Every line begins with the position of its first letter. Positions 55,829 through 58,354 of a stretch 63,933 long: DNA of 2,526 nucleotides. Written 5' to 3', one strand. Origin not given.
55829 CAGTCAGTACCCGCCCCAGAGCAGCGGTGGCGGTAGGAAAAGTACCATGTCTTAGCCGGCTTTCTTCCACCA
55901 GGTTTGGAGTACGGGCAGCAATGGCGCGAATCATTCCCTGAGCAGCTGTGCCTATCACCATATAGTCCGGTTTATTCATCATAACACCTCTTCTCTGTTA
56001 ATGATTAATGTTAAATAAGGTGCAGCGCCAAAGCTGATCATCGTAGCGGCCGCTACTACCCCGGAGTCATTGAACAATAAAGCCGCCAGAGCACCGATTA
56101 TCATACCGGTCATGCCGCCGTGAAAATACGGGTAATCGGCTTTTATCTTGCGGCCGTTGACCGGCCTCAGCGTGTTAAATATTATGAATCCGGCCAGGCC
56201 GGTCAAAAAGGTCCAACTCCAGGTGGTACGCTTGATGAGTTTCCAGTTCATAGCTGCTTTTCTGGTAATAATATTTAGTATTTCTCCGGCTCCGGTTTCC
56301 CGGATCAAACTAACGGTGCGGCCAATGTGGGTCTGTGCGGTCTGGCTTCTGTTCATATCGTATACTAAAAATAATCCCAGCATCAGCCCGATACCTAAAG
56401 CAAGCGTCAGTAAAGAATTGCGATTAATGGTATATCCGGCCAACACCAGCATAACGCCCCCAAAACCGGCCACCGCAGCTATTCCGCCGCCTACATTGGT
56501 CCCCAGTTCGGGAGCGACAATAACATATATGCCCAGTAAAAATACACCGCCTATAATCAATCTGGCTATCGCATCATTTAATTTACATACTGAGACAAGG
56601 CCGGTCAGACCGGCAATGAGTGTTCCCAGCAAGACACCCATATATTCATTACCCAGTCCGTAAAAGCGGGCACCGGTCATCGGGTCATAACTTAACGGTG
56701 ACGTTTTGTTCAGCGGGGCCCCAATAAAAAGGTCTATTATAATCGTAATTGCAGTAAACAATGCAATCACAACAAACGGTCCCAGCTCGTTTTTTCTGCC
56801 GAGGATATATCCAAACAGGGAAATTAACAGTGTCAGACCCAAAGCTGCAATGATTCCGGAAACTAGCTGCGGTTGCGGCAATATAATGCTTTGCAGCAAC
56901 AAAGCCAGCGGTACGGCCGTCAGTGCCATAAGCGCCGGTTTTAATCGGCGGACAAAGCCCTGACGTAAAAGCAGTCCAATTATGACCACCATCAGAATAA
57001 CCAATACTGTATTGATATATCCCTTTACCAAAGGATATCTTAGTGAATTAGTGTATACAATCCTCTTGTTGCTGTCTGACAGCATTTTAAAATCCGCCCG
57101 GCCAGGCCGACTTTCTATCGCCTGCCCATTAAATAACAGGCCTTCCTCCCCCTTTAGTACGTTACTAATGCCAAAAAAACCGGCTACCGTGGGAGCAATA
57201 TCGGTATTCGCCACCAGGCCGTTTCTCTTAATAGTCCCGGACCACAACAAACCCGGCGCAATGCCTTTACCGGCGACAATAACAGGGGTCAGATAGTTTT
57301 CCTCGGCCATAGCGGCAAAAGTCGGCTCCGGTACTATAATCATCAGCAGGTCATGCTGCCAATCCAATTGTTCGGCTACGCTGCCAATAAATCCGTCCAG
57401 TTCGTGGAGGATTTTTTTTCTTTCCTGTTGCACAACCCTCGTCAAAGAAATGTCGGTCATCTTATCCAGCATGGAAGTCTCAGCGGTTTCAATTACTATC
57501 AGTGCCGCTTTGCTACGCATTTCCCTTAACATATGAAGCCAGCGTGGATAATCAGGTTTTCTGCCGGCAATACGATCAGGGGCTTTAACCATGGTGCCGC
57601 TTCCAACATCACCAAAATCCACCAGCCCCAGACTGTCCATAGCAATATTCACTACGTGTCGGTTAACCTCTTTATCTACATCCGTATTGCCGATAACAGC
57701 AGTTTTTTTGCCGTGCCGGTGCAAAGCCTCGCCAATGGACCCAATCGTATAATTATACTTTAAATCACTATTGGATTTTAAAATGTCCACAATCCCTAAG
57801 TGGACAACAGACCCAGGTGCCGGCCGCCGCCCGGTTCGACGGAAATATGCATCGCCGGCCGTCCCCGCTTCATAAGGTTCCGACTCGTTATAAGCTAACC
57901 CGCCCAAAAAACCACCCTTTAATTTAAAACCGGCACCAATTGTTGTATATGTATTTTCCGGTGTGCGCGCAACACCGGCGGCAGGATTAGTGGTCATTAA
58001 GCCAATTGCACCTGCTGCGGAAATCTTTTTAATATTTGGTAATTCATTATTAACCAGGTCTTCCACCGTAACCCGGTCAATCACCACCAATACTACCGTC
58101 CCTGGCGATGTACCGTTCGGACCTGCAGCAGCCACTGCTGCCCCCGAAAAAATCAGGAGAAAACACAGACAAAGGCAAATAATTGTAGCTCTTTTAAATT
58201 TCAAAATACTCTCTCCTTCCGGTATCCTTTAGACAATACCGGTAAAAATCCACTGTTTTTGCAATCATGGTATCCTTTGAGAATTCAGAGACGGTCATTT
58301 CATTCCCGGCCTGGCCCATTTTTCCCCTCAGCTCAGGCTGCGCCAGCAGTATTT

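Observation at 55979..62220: Uncharacterised envelope system: two paralogous 'ectodomain-first' phosphodiesterase-like polytopic proteins bracketing a GT4 glycosyltransferase and an L,D-transpeptidase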

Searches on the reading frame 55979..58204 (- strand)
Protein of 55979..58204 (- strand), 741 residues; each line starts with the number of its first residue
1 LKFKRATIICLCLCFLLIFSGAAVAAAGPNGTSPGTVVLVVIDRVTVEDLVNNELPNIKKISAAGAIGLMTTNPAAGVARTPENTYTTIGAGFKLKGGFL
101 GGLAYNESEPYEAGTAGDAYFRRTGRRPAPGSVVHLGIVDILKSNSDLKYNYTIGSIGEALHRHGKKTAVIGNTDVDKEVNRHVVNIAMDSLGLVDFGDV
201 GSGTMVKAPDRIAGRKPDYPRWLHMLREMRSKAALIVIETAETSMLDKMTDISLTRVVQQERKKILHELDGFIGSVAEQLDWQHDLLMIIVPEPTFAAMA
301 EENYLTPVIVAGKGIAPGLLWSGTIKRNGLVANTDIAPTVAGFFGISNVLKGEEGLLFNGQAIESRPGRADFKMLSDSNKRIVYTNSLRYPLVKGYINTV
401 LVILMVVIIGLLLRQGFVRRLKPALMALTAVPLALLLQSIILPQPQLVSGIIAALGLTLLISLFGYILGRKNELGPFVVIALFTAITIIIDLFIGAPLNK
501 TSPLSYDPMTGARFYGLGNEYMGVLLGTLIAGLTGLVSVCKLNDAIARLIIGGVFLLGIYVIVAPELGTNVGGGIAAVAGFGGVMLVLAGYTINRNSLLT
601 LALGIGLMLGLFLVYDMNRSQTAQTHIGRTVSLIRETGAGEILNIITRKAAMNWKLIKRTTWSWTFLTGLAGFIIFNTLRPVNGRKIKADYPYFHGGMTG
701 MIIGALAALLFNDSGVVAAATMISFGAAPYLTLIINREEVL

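Call 3: search_protein_families(library=pfam, proteins=[window:55979-58204:-], max_evalue=1)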
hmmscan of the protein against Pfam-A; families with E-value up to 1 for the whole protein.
window:55979-58204:- (741 aa): 0 families

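Call 4: search_protein_families(library=ncbifam, proteins=[window:55979-58204:-], max_evalue=1)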
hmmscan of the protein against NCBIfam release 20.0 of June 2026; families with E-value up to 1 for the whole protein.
window:55979-58204:- (741 aa): 1 family
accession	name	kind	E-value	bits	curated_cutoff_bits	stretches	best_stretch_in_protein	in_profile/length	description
NF040942.2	hypo_ExtJ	equivalog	0.14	12.6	52.5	1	4-48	2-41/77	selenite/tellurite reduction operon protein ExtJ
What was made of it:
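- On GT4 glycosyltransferases (middle gene 58194..59363): No NCBIfam equivalog reaches its cut-off (call 4), so specificity is unknown.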

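Call 6: search_solved_structures(query=window:55979-58204:-, max_evalue=10, show_alignments=2)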
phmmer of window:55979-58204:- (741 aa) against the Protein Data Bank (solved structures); distinct sequences matched with E-value up to 10: 2.
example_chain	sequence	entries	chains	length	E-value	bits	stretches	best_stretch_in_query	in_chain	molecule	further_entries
9gce_A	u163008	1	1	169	0.0064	18.2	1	28-120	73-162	Membrane protein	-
7xgs_A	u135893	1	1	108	1.7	10.2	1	223-271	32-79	MADS-box protein SVP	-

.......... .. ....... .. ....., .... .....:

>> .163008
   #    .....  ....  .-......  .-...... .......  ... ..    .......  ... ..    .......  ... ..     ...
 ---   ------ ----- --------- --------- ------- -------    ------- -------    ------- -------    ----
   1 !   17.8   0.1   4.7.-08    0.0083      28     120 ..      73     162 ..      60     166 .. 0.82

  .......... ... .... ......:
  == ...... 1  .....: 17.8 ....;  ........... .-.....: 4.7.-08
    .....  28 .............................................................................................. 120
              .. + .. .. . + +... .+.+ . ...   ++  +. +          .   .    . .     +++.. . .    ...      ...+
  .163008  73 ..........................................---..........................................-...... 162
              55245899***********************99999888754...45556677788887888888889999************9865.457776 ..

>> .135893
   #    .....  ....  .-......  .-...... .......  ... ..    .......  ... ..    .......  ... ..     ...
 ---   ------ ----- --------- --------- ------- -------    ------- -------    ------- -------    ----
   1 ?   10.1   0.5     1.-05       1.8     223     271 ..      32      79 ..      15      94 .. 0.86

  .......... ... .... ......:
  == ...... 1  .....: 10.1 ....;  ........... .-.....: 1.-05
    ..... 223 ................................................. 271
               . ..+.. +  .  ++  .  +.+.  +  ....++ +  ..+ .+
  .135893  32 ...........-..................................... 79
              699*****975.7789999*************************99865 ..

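Call 8: find_homologous_proteins(query=window:55979-58204:-)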
Query window:55979-58204:- (741 aa): 51 proteins with E <= 0.001 among 8000 candidates.
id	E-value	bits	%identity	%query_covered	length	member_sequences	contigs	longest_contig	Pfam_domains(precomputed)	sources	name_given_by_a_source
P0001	0.0e+0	1594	98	100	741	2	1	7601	-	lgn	-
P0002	0.0e+0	1132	69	100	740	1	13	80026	-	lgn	-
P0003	0.0e+0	1088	67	100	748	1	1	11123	-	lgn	-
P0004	0.0e+0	1075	67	99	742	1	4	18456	-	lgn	-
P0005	0.0e+0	1062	67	98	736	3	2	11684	-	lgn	-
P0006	0.0e+0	1018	63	100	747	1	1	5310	-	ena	-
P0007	5.2e-193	661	45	99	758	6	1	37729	-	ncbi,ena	-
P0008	1.4e-192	660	45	99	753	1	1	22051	-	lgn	-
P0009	2.7e-188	646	44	98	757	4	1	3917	-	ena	-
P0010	2.2e-187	643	45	98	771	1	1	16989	-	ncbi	-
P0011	1.3e-186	640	44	99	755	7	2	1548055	-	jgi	-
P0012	3.4e-186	639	44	98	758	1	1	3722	-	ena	-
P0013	5.9e-185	635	45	97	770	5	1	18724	-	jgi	-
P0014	2.2e-182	626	45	99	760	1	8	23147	-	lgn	-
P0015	4.6e-182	625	43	98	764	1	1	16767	-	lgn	-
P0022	4.4e-166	573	42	100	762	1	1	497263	-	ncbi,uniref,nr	ncbi:hypothetical protein [Phosphitispora fastidiosa]|uniref:hypothetical protein n=1 Tax=Phosphitis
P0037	1.7e-94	336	34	100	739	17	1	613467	-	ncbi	ncbi:MAG: hypothetical protein ACOX4Q_07360 [Syntrophomonadales bacterium]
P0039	3.7e-93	331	31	100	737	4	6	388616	-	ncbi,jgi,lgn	ncbi:MAG: hypothetical protein ACOXZ5_10005 [Syntrophomonadaceae bacterium]|jgi:hypothetical protein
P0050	2.6e-5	41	28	30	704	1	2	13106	-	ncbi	-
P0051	3.0e-5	41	37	11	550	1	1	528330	-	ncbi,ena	-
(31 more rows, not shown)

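Call 11: search_solved_structures(query=A1, max_evalue=10, show_alignments=3)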
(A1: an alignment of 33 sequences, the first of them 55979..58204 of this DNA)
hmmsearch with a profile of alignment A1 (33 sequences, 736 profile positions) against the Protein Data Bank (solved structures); distinct sequences matched with E-value up to 10: 24.
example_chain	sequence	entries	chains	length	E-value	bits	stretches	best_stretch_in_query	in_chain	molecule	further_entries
5vpu_A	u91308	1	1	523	0.19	13.1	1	263-358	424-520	2,3-bisphosphoglycerate-independent phosphoglycerate mutase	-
5kgl_A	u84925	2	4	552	0.2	13.1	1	334-359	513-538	2,3-bisphosphoglycerate-independent phosphoglycerate mutase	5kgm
1mn7_A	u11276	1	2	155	0.28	12.6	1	680-722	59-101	NDP kinase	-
7knf_A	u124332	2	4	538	0.37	12.2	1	334-360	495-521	2,3-bisphosphoglycerate-independent phosphoglycerate mutase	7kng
6vg7_A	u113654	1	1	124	0.37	12.2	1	214-259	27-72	De novo designed protein RO2_25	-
9bba_A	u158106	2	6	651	0.4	12.1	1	323-377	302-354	S1_8C sulfatase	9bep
7sno_A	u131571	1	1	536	0.43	12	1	325-359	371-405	Arylsulfatase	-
7snj_A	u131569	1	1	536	0.43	12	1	325-359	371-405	Arylsulfatase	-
5kgn_A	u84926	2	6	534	0.46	11.9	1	334-359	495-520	2,3-bisphosphoglycerate-independent phosphoglycerate mutase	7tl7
3lxq_A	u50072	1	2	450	1.2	10.5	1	328-365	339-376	Uncharacterized protein VP1736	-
1ncl_A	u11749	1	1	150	1.8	10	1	680-722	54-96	NUCLEOSIDE DIPHOSPHATE KINASE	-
4c6a_A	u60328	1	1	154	1.8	9.9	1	680-722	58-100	NUCLEOSIDE DIPHOSPHATE KINASE, CYTOSOLIC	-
1b4s_A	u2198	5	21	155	1.8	9.9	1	680-722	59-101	NUCLEOSIDE DIPHOSPHATE KINASE | PROTEIN (NUCLEOSIDE DIPHOSPHATE KINASE) | NDP kinase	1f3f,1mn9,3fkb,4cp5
1npk_A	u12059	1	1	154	1.8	9.9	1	680-722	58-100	NUCLEOSIDE DIPHOSPHATE KINASE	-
1lwx_A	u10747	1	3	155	1.8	9.9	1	680-722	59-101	NUCLEOSIDE DIPHOSPHATE KINASE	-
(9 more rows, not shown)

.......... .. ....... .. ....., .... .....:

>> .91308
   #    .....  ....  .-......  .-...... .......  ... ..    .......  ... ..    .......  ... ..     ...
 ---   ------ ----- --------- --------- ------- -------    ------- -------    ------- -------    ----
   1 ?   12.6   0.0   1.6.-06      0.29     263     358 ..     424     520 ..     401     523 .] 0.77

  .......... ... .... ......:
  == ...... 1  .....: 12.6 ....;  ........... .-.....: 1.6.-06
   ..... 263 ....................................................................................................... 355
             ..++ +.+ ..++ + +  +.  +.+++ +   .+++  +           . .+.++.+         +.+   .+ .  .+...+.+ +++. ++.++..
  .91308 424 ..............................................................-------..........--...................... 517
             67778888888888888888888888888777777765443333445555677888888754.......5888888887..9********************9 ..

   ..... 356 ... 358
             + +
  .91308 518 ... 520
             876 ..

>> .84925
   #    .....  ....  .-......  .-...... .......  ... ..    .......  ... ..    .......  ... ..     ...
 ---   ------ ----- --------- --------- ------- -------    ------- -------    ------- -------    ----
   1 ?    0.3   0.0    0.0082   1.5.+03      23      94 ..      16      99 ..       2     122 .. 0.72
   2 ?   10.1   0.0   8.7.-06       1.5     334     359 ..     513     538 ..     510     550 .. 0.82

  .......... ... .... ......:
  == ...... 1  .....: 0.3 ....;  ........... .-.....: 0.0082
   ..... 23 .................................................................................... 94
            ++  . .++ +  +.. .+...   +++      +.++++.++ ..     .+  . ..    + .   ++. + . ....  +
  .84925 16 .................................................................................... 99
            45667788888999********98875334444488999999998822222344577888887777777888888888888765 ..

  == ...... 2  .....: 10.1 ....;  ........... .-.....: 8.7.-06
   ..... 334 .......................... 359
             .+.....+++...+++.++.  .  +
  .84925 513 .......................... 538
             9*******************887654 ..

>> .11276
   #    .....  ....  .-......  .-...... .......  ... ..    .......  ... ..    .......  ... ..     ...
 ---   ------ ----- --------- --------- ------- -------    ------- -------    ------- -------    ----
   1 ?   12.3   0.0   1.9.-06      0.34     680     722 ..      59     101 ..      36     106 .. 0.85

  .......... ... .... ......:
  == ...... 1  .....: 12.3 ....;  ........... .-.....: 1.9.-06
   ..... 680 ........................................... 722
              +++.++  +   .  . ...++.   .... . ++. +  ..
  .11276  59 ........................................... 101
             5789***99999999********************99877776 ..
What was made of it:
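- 57095..58126 (-): par1 extracytoplasmic AP-superfamily-fold domain (residues about 27-370). The canonical nucleophile and the His ligands are absent, but a conserved Asp/Asn/Arg/Ser set remains (N173, D175, R182, D242, R245, D270, S322, N333, D335). Profile alignment to iPGM in call 11.
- On Alkaline-phosphatase superfamily (fold level): Weak profile hits to iPGM and sulfatases at the C-terminal D..PT motif (call 11).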

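Call 14: find_encoding_contigs(protein=P0022, flank=8000, max_places=2)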
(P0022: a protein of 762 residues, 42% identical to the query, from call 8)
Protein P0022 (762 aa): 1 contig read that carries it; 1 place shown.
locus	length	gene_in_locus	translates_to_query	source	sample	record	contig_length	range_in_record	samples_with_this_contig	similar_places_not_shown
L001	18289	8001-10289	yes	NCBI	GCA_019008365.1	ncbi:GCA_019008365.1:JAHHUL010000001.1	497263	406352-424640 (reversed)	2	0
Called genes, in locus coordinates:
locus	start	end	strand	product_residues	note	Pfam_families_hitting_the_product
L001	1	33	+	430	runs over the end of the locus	PF03447:NAD_binding_3, PF00742:Homoserine_dh, PF01842:ACT (weak)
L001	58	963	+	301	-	PF00288:GHMP_kinases_N, PF08544:GHMP_kinases_C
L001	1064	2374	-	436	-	PF13487:HD_5, PF01966:HD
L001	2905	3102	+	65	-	-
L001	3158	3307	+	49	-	-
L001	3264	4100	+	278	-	PF08668:HDOD, PF01966:HD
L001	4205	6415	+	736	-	-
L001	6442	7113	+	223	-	PF03734:YkuD, PF01471:PG_binding_1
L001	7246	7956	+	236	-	PF01522:Polysacc_deac_1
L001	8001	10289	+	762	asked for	-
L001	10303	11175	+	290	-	PF01430:HSP33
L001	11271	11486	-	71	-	PF00830:Ribosomal_L28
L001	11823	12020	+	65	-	PF08984:DUF1858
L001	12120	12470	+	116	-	PF03780:Asp23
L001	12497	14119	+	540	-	PF02734:Dak2, PF21645:FakA-like_M, PF13684:FakA-like_C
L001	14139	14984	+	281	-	PF02645:DegV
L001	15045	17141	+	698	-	PF17191:RecG_wedge, PF01336:tRNA_anti-codon (weak), PF00270:DEAD, PF04851:ResIII, PF00271:Helicase_C, PF19833:RecG_dom3_C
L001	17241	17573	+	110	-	-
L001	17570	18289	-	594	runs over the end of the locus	PF00111:Fer2, PF13510:Fer2_4, PF10588:NADH-G_4Fe-4S_3, PF12838:Fer4_7 (weak), PF02906:Fe_hyd_lg_C, PF02256:Fe_hyd_SSU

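Call 15: find_encoding_contigs(protein=P0037, flank=8000, max_places=2)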
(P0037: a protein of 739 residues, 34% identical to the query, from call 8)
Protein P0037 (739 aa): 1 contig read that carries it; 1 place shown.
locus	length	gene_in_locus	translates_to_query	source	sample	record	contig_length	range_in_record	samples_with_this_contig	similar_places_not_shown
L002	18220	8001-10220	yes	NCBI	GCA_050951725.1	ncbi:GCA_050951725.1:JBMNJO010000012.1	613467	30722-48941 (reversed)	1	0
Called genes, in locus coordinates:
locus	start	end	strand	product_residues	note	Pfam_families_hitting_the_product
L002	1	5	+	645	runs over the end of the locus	PF00724:Oxidored_FMN, PF01262:AlaDh_PNT_C (faint), PF01494:FAD_binding_3 (faint), PF00890:FAD_binding_2 (weak), PF07992:Pyr_redox_2, PF12831:FAD_oxidored, PF13450:NAD_binding_8, PF00070:Pyr_redox (weak), +4 more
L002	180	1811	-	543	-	PF03063:Prismane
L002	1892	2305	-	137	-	PF02082:Rrf2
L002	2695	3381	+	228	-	PF00005:ABC_tran, PF02463:SMC_N (faint), PF13304:AAA_21 (faint)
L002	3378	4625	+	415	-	PF12704:MacB_PCD, PF02687:FtsX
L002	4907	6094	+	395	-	PF00005:ABC_tran, PF13304:AAA_21 (weak), PF00571:CBS (faint)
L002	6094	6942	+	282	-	PF00528:BPD_transp_1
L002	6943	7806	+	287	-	PF04069:OpuAC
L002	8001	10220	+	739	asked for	-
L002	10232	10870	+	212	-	PF02585:PIG-L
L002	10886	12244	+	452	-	PF01979:Amidohydro_1, PF07969:Amidohydro_3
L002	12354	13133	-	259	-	PF00378:ECH_1, PF16113:ECH_2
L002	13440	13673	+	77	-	PF06961:DUF1294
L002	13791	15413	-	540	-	PF00501:AMP-binding, PF13193:AMP-binding_C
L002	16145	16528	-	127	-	-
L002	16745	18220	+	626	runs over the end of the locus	PF00989:PAS (weak), PF08448:PAS_4, PF13188:PAS_8 (faint), PF13426:PAS_9, PF00512:HisKA, PF02518:HATPase_c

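Call 17: find_encoding_contigs(protein=P0011, flank=8000, max_places=2)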
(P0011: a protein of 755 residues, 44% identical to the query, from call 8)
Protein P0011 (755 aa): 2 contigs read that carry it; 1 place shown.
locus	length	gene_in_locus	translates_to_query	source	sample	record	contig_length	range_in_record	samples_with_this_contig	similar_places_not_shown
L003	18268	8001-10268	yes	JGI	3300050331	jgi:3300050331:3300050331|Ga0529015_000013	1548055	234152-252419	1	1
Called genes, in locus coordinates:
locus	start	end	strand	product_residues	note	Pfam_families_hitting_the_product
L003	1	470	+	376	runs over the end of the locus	-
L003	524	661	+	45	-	-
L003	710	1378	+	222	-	PF09335:VTT_dom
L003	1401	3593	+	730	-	-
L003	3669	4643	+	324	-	PF01471:PG_binding_1, PF08823:PG_binding_2 (faint), PF03734:YkuD, PF01471:PG_binding_1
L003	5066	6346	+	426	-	PF00202:Aminotran_3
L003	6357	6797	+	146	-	PF10604:Polyketide_cyc2, PF03364:Polyketide_cyc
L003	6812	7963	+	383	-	PF13477:Glyco_trans_4_2, PF13439:Glyco_transf_4, PF13579:Glyco_trans_4_4, PF20706:GT4-conflict, PF00534:Glycos_transf_1, PF13692:Glyco_trans_1_4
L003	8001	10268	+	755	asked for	-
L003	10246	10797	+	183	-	PF00149:Metallophos, PF12850:Metallophos_2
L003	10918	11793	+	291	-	PF01430:HSP33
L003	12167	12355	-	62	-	PF00830:Ribosomal_L28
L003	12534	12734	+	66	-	PF08984:DUF1858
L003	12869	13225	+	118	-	PF03780:Asp23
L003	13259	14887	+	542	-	PF02734:Dak2, PF21645:FakA-like_M, PF13684:FakA-like_C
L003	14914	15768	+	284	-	PF02645:DegV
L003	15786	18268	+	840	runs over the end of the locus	PF17191:RecG_wedge, PF01336:tRNA_anti-codon (weak), PF00270:DEAD, PF04851:ResIII, PF22590:Cas3-like_C_2 (faint), PF00271:Helicase_C, PF19833:RecG_dom3_C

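Call 18: find_encoding_contigs(protein=P0039, flank=8000, max_places=2)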
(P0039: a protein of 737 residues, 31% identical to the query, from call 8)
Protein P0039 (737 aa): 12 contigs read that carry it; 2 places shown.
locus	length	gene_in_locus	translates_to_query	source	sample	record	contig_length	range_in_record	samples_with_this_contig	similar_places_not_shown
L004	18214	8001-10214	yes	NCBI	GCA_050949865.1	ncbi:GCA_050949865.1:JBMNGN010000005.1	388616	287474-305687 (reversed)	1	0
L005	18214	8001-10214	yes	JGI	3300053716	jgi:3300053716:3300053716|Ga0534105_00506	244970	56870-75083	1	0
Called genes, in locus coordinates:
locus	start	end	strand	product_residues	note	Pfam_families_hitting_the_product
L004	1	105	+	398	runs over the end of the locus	PF09818:ABC_ATPase (faint), PF00005:ABC_tran, PF13304:AAA_21 (faint), PF00571:CBS (weak)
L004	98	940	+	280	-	PF00528:BPD_transp_1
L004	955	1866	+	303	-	PF04069:OpuAC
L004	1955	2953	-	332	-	PF00579:tRNA-synt_1b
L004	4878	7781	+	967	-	PF16410:DUF5018, PF02415:Chlam_PMP (faint), PF07532:Big_4 (faint)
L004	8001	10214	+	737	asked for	-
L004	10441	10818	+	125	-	PF02675:AdoMet_dc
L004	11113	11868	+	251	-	PF07307:HEPPP_synt_1 (weak), PF00348:polyprenyl_synt (weak)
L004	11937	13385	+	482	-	PF20695:UbiD_N, PF01977:UbiD, PF20696:UbiD_C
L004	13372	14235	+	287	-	PF01040:UbiA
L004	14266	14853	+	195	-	PF02441:Flavoprotein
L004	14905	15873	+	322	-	PF00348:polyprenyl_synt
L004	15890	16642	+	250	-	PF00902:TatC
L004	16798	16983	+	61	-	PF02416:TatA_B_E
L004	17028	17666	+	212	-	PF13241:NAD_binding_7, PF14824:Sirohm_synth_M, PF10414:CysG_dimeriser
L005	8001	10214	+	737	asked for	-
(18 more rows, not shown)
